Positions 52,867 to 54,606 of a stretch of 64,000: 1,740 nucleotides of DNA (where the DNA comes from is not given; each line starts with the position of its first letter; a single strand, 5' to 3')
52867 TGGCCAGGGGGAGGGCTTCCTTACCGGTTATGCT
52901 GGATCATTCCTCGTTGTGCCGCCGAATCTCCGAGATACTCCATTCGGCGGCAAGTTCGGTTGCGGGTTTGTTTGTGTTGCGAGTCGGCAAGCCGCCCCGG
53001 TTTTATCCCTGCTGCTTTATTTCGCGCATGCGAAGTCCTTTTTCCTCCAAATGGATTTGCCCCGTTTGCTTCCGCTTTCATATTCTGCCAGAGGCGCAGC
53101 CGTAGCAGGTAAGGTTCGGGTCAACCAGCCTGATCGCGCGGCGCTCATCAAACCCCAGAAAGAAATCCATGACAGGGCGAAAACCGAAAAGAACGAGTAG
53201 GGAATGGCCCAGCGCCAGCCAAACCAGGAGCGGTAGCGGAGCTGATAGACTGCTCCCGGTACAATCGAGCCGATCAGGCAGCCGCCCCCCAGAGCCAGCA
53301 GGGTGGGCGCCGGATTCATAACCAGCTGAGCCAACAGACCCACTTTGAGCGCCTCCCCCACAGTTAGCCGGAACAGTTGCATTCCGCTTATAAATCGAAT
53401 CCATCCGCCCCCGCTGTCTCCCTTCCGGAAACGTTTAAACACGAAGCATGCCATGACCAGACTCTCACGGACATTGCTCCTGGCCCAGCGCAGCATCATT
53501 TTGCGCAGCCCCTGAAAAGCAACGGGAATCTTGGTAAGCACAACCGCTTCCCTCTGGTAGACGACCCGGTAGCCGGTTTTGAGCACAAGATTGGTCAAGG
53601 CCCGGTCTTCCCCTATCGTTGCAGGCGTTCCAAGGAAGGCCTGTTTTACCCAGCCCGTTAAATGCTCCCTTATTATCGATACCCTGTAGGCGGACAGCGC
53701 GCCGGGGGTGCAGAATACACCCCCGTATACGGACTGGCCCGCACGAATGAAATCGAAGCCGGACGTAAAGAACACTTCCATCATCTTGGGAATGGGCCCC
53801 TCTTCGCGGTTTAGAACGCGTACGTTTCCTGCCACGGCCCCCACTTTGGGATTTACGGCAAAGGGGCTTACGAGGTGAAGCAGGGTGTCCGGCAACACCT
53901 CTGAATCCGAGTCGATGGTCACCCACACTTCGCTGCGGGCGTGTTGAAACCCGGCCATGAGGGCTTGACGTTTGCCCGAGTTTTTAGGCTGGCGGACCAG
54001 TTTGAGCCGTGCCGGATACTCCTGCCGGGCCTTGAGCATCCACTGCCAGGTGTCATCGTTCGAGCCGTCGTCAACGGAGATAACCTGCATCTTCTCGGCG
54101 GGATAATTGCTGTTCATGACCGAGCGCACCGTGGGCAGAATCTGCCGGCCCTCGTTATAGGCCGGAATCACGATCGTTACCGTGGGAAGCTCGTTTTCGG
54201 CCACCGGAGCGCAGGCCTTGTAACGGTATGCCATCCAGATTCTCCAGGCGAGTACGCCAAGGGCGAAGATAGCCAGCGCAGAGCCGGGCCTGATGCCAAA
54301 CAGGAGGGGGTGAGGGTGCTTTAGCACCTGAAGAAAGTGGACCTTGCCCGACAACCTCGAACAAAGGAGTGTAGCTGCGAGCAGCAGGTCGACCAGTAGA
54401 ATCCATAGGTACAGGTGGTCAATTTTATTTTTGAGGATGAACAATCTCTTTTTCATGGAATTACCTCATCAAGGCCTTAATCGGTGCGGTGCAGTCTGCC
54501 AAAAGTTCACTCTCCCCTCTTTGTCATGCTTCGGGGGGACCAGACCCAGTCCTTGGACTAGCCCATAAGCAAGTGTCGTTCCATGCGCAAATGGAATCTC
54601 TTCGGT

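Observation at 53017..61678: Candidate sigma-54-controlled envelope module: GT2 synthase <- kinase/EBP -> secreted repeat protein + PEP-CTERM protein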

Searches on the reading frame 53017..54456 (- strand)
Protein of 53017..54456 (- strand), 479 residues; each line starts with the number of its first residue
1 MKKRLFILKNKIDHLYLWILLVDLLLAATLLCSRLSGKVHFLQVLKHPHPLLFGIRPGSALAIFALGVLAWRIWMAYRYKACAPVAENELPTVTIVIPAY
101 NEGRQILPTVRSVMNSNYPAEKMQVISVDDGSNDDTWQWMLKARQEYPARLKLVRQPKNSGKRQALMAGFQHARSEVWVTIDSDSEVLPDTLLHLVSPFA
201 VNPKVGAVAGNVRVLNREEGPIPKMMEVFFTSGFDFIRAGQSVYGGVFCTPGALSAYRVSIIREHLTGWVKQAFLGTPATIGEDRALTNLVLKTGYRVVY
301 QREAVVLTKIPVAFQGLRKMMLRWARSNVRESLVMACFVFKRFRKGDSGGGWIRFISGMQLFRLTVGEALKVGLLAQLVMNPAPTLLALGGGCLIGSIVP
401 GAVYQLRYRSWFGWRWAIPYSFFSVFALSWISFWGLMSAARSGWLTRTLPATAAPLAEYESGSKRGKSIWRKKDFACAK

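Call 3: search_protein_families(library=pfam, proteins=[window:53017-54456:-], max_evalue=0.01)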
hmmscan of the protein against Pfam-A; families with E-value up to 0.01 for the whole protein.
window:53017-54456:- (479 aa): 5 families
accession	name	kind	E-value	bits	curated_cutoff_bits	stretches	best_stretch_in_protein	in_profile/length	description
PF00535.33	Glycos_transf_2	-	5.9e-31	108.1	23.3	1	94-265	1-167/168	Glycosyl transferase family 2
PF13641.12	Glyco_tranf_2_3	-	3e-25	90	27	1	91-326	1-229/230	Glycosyltransferase like family 2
PF03142.21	Chitin_synth_2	-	5.9e-17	61.9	27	1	167-331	194-377/527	Chitin synthase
PF13506.12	Glyco_transf_21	-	9.9e-11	41.8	21.7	1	161-326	17-174/174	Glycosyl transferase family 21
PF13632.12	Glyco_trans_2_3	-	2.1e-09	37.9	27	1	179-388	3-186/198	Glycosyl transferase family group 2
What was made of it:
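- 53017..54456 (-): Membrane-integrated GT2 synthase, hyaluronan-synthase/NodC/chitin-synthase-like (479 aa). Glycos_transf_2 108 bits and Chitin_synth_2 61.9 bits (call 3).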

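Call 4: search_protein_families(library=ncbifam, proteins=[window:53017-54456:-], max_evalue=0.1)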
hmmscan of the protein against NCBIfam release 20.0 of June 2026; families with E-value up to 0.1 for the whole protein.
window:53017-54456:- (479 aa): 27 families (the best 25 are shown)
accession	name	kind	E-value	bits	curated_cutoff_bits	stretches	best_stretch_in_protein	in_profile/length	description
TIGR04242.1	nodulat_NodC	equivalog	1.9e-44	152.2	550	1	85-335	42-291/395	chitooligosaccharide synthase NodC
TIGR03937.1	PgaC_IcaA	equivalog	8.9e-41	140.2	422.3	1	80-328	34-270/407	poly-beta-1,6-N-acetyl-D-glucosamine synthase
TIGR03111.1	glyc2_xrt_Gpos1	hypoth_equivalog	2e-24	86.2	363.95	1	85-330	43-288/439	TIGR03111 family XrtG-associated glycosyltransferase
TIGR03965.1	mycofact_glyco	equivalog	5.9e-19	68.3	280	1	84-222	67-201/467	mycofactocin biosynthesis glycosyltransferase MftF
NF041875.1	EPS_EpsD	equivalog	2e-14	53.7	370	1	93-192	1-97/325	exopolysaccharide biosynthesis glycosyltransferase EpsD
NF007986.1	PRK10714.1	equivalog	1.8e-13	50.2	529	1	89-275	4-182/316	undecaprenyl-phosphate 4-deoxy-4-formamido-L-arabinose transferase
TIGR03469.1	HpnB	hypoth_equivalog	5.5e-12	45.4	379.25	1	71-197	23-158/386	hopene-associated glycosyltransferase HpnB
NF047588.1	GlcsyltransPgfSStrep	equivalog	1.9e-11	43.8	500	1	93-199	3-110/308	glycosyltransferase PgfS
TIGR03030.1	CelA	equivalog_domain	4.5e-11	41.5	699.1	1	59-135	100-176/714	UDP-forming cellulose synthase catalytic subunit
NF047683.1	TeichurnBiosyTuaG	equivalog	9.7e-11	41.8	400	1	89-193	4-105/252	teichuronic acid biosynthesis protein TuaG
NF038299.1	EPS_HpsN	equivalog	3.7e-10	39.3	425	1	91-217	1-122/317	hormogonium polysaccharide biosynthesis glycosyltransferase HpsN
NF010496.0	PRK13915.1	equivalog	7.3e-10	38.4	262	1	73-211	13-154/307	glucosyl-3-phosphoglycerate synthase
TIGR03472.1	HpnI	equivalog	1.3e-09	37.4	310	1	66-326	18-270/373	bacteriohopanetetrol glucosamine biosynthesis glycosyltransferase HpnI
NF007482.0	PRK10073.1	equivalog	4.7e-09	35.7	423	1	88-204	3-114/334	glycosyltransferase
NF058614.1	PPMAGASynPpgS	equivalog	1.4e-08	34.5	370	1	93-196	2-98/226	polyprenyl-phospho-N-acetylgalactosaminyl synthase PpgS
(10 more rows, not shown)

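Call 19: find_homologous_proteins(query=window:53017-54456:-, max_evalue=1e-10)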
Query window:53017-54456:- (479 aa): 3442 proteins with E <= 1e-10 among 8000 candidates; the best 120 are listed.
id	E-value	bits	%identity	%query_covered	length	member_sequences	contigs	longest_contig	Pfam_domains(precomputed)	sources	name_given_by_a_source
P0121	0.0e+0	1072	97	100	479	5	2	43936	PF13632.13,PF13506.14,PF13641.13,PF03142.22,PF01644.24,PF00535.33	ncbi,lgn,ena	-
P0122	1.1e-290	982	88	100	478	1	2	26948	PF13632.13,PF13506.14,PF13641.13,PF03142.22,PF01644.24,PF00535.33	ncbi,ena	-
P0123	8.2e-284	960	86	100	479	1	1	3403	PF13632.13,PF13506.14,PF13641.13,PF03142.22,PF01644.24,PF00535.33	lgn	-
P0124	1.3e-280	949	85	100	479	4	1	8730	PF13632.13,PF13506.14,PF13641.13,PF03142.22,PF01644.24,PF00535.33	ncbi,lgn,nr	ncbi:MAG: glycosyltransferase [Syntrophobacteraceae bacterium]|nr:glycosyltransferase [Syntrophobact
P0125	3.3e-243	826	78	95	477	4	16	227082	PF13632.13,PF13506.14,PF13641.13,PF03142.22,PF01644.24,PF00535.33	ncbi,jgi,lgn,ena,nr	ncbi:MAG: glycosyltransferase [Deltaproteobacteria bacterium]|jgi:hyaluronan synthase|nr:glycosyltra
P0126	4.2e-241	819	78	95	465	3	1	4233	PF13632.13,PF13506.14,PF13641.13,PF03142.22,PF01644.24,PF00535.33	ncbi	ncbi:MAG: glycosyltransferase family 2 protein [Syntrophobacteraceae bacterium]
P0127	4.0e-240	816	78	94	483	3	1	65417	PF13632.13,PF13506.14,PF13641.13,PF03142.22,PF01644.24,PF00535.33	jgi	jgi:hyaluronan synthase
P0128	4.8e-240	815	76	96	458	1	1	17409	PF13632.13,PF13506.14,PF13641.13,PF03142.22,PF01644.24,PF00535.33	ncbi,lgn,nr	ncbi:MAG: glycosyltransferase [Syntrophobacteraceae bacterium]|nr:glycosyltransferase [Syntrophobact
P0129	6.6e-239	812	75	97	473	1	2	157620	PF13632.13,PF13506.14,PF13641.13,PF03142.22,PF01644.24,PF00535.33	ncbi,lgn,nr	ncbi:MAG: glycosyltransferase [Syntrophobacteraceae bacterium]|nr:glycosyltransferase [Syntrophobact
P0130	1.3e-236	804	74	96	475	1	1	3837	PF13632.13,PF13506.14,PF13641.13,PF03142.22,PF01644.24,PF00535.33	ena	-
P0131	2.5e-236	803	78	95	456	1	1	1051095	PF13506.14,PF13641.13,PF03142.22,PF01644.24,PF00535.33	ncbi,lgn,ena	-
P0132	8.9e-234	795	77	94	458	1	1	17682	PF13632.13,PF13506.14,PF13641.13,PF03142.22,PF01644.24,PF00535.33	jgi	jgi:hyaluronan synthase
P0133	3.4e-230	783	75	95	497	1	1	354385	PF13632.13,PF13506.14,PF13641.13,PF03142.22,PF01644.24,PF00535.33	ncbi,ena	-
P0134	1.6e-227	774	77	90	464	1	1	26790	PF13632.13,PF13506.14,PF13641.13,PF03142.22,PF01644.24,PF00535.33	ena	-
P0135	1.2e-225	768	74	93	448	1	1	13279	PF13632.13,PF13506.14,PF13641.13,PF03142.22,PF01644.24,PF00535.33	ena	-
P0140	1.1e-185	636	62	95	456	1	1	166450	PF13632.13,PF13506.14,PF13641.13,PF03142.22,PF01644.24,PF00535.33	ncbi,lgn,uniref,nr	ncbi:nucleotide-diphospho-sugar transferases [Lucifera butyrica]|uniref:Nucleotide-diphospho-sugar t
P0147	6.3e-181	620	62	95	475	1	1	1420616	PF13632.13,PF13506.14,PF13641.13,PF03142.22,PF01644.24,PF00535.33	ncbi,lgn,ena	-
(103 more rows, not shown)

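Call 20: find_encoding_contigs(protein=P0125, flank=8000, max_places=3)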
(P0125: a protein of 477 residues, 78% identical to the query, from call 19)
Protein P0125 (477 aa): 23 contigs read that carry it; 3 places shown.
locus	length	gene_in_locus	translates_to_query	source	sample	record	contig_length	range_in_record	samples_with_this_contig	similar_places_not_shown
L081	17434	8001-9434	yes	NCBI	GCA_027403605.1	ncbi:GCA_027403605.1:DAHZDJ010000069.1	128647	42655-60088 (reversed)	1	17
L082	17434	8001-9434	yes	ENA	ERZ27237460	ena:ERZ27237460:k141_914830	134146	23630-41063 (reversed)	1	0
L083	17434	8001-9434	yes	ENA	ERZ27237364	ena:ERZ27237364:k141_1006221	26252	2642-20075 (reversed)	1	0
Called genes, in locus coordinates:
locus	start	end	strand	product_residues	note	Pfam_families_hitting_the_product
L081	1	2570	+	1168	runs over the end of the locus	PF13304:AAA_21 (faint), PF13476:AAA_23, PF13514:AAA_27, PF02463:SMC_N (weak)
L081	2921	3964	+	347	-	PF02618:YceG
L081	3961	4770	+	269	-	PF00483:NTP_transferase (faint), PF12804:NTP_transf_3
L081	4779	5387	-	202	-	PF13580:SIS_2, PF01380:SIS (faint)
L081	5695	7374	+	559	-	PF03721:UDPG_MGDP_dh_N, PF00984:UDPG_MGDP_dh, PF03720:UDPG_MGDP_dh_C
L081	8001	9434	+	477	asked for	PF13506:Glyco_transf_21, PF00535:Glycos_transf_2, PF13641:Glyco_tranf_2_3, PF01644:Chitin_synth_1 (weak), PF03142:Chitin_synth_2, PF13632:Glyco_trans_2_3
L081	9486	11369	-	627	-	PF00580:UvrD-helicase, PF13245:AAA_19, PF13361:UvrD_C, PF13538:UvrD_C_2 (faint)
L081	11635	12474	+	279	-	PF01814:Hemerythrin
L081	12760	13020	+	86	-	-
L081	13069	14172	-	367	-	PF01321:Creatinase_N, PF00557:Peptidase_M24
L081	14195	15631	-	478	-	-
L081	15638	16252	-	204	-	PF12797:Fer4_2 (weak), PF12837:Fer4_6 (weak), PF13237:Fer4_10, PF00037:Fer4 (weak), PF12838:Fer4_7, PF13187:Fer4_9 (weak), PF04324:Fer2_BFD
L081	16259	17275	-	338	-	PF00682:HMGL-like, PF07836:DmpG_comm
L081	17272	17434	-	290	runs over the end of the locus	PF09290:AcetDehyd-dimer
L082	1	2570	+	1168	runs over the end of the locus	PF13304:AAA_21 (faint), PF13476:AAA_23, PF13514:AAA_27, PF02463:SMC_N (weak)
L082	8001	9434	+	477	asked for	PF13506:Glyco_transf_21, PF00535:Glycos_transf_2, PF13641:Glyco_tranf_2_3, PF01644:Chitin_synth_1 (weak), PF03142:Chitin_synth_2, PF13632:Glyco_trans_2_3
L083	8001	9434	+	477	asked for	PF13506:Glyco_transf_21, PF00535:Glycos_transf_2, PF13641:Glyco_tranf_2_3, PF01644:Chitin_synth_1 (weak), PF03142:Chitin_synth_2, PF13632:Glyco_trans_2_3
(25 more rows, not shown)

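Call 21: find_encoding_contigs(protein=P0140, flank=8000, max_places=2)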
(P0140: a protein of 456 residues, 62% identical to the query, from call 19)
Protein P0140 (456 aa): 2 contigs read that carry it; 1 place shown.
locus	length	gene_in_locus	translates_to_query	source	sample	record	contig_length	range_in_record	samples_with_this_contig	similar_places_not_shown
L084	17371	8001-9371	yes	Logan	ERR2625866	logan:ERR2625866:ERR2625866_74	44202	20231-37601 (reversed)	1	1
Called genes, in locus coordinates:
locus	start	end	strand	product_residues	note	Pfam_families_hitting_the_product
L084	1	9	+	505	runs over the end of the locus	PF08666:SAF (weak), PF04295:GD_AH_second, PF20629:GD_AH_C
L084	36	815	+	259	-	PF00106:adh_short, PF08659:KR, PF13561:adh_short_C2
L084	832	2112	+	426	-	PF07690:MFS_1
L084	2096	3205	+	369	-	PF04909:Amidohydro_2, PF05336:rhaM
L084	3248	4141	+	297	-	PF00701:DHDPS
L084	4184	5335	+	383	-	PF00465:Fe-ADH, PF13685:Fe-ADH_2, PF25137:ADH_Fe_C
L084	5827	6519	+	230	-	PF00072:Response_reg, PF00486:Trans_reg_C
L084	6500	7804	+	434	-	PF00512:HisKA, PF02518:HATPase_c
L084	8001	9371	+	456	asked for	PF13506:Glyco_transf_21, PF00535:Glycos_transf_2, PF13641:Glyco_tranf_2_3, PF01644:Chitin_synth_1 (weak), PF03142:Chitin_synth_2, PF13632:Glyco_trans_2_3 (weak)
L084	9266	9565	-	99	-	-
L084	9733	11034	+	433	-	PF03721:UDPG_MGDP_dh_N, PF03446:NAD_binding_2 (weak), PF00984:UDPG_MGDP_dh, PF03720:UDPG_MGDP_dh_C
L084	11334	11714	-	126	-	PF02627:CMD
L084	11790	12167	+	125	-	PF00376:MerR, PF13411:MerR_1, PF09278:MerR-DNA-bind (weak)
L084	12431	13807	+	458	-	PF01546:Peptidase_M20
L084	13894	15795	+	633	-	PF08279:HTH_11, PF05043:Mga (weak), PF00874:PRD, PF00359:PTS_EIIA_2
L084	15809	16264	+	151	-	PF00359:PTS_EIIA_2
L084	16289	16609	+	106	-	PF25554:PTS_EIIB_BC_N (weak), PF02302:PTS_IIB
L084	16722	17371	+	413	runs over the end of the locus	PF02378:PTS_EIIC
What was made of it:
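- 53017..54456 (-): Relatives sit beside a UDP-glucose dehydrogenase (calls 20, 21).
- Closest known: Class I hyaluronan synthase. Same: Relatives are adjacent to a UDP-glucose dehydrogenase, as in hasAB (calls 20, 21).
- A UDP-glucose dehydrogenase is adjacent in L081 and L084 (calls 20, 21).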

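Call 22: find_encoding_contigs(protein=P0147, flank=8000, max_places=2)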
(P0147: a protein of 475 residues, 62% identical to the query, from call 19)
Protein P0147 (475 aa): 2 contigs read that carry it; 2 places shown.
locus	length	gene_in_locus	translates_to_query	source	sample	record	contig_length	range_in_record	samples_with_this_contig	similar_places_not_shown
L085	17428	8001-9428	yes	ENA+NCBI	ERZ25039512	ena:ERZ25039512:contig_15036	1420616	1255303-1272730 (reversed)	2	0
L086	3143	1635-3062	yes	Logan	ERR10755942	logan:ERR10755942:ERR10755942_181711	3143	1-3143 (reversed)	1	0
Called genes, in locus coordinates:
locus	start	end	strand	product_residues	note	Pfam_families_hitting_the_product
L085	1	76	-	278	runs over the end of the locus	PF02775:TPP_enzyme_C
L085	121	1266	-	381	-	PF01855:POR_N, PF02780:Transketolase_C (weak), PF17147:PFOR_II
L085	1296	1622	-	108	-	PF25160:LdpA_Fe-S-bd (faint), PF12797:Fer4_2 (faint), PF13237:Fer4_10, PF14697:Fer4_21 (weak), PF12838:Fer4_7, PF13187:Fer4_9 (weak), PF00037:Fer4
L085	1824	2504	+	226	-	-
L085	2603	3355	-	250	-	PF00849:PseudoU_synth_2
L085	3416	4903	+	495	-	PF02527:GidB, PF00588:SpoU_methylase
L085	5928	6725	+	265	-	-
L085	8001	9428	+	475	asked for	PF13506:Glyco_transf_21, PF00535:Glycos_transf_2, PF01644:Chitin_synth_1 (faint), PF13641:Glyco_tranf_2_3, PF03142:Chitin_synth_2, PF13632:Glyco_trans_2_3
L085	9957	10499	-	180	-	PF00691:OmpA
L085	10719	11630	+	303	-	PF04055:Radical_SAM, PF16199:Radical_SAM_C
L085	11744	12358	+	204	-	PF00156:Pribosyltran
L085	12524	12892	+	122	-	-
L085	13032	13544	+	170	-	PF06172:Cupin_5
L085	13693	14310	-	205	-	-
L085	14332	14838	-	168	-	-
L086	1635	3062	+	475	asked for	PF13506:Glyco_transf_21, PF00535:Glycos_transf_2, PF01644:Chitin_synth_1 (faint), PF13641:Glyco_tranf_2_3, PF03142:Chitin_synth_2, PF13632:Glyco_trans_2_3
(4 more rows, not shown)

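Call 23: find_encoding_contigs(protein=P0122, flank=10000, max_places=2)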
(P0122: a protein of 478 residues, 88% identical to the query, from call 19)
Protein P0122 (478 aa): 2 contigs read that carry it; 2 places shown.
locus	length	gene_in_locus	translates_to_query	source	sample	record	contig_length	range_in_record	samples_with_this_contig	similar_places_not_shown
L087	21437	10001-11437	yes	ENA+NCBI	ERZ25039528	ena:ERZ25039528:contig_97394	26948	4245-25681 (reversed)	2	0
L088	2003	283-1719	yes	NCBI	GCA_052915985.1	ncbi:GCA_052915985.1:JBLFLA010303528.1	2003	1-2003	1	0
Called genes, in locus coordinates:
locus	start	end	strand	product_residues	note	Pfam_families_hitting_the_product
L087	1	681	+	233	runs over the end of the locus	PF02321:OEP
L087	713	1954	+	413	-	PF25973:BSH_CzcB (weak), PF25954:Beta-barrel_RND_2, PF25967:RND-MFP_C (weak), PF25975:CzcB_C (weak)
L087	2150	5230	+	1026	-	PF00873:ACR_tran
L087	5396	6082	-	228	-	-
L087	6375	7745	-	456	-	PF00072:Response_reg, PF00158:Sigma54_activat, PF14532:Sigma54_activ_2, PF07728:AAA_5 (weak), PF25601:AAA_lid_14, PF02954:HTH_8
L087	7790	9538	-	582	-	PF17203:sCache_3_2 (faint), PF00512:HisKA, PF02518:HATPase_c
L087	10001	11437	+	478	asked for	PF13506:Glyco_transf_21, PF13641:Glyco_tranf_2_3, PF00535:Glycos_transf_2, PF01644:Chitin_synth_1 (weak), PF03142:Chitin_synth_2, PF13632:Glyco_trans_2_3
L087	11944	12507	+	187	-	PF04011:LemA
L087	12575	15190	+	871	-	PF14623:Vint (faint), PF14890:Intein_splicing (faint), PF01079:Hint (weak), PF07591:PT-HINT, PF13403:Hint_2 (weak), PF04280:Tim44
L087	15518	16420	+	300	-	-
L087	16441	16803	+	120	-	PF00072:Response_reg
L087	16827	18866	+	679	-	PF02518:HATPase_c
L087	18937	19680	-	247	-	-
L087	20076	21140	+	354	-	PF13439:Glyco_transf_4, PF13579:Glyco_trans_4_4, PF00534:Glycos_transf_1, PF13692:Glyco_trans_1_4, PF20706:GT4-conflict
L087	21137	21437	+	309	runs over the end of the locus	PF00781:DAGK_cat, PF19279:YegS_C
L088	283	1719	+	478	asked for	PF13506:Glyco_transf_21, PF13641:Glyco_tranf_2_3, PF00535:Glycos_transf_2, PF01644:Chitin_synth_1 (weak), PF03142:Chitin_synth_2, PF13632:Glyco_trans_2_3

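Call 24: find_encoding_contigs(protein=P0124, flank=10000, max_places=2)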
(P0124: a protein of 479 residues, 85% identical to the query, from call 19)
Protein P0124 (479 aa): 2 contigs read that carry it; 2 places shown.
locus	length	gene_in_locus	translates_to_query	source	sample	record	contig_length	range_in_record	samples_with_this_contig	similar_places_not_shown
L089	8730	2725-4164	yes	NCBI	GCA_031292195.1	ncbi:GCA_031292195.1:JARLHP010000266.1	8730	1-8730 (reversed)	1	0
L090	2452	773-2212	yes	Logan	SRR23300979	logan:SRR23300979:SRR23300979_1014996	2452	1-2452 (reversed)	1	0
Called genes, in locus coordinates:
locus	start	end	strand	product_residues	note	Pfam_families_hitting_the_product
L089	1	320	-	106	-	PF00072:Response_reg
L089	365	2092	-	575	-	PF00512:HisKA, PF02518:HATPase_c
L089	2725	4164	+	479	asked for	PF13506:Glyco_transf_21, PF00535:Glycos_transf_2, PF13641:Glyco_tranf_2_3, PF01644:Chitin_synth_1, PF03142:Chitin_synth_2, PF13632:Glyco_trans_2_3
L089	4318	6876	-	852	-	PF00690:Cation_ATPase_N, PF00122:E1-E2_ATPase, PF00702:Hydrolase, PF13246:Cation_ATPase, PF08282:Hydrolase_3 (faint), PF00689:Cation_ATPase_C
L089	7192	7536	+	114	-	PF14358:DUF4405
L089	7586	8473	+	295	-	PF04060:FeS, PF00196:GerE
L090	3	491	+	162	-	?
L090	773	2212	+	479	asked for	PF13506:Glyco_transf_21, PF00535:Glycos_transf_2, PF13641:Glyco_tranf_2_3, PF01644:Chitin_synth_1, PF03142:Chitin_synth_2, PF13632:Glyco_trans_2_3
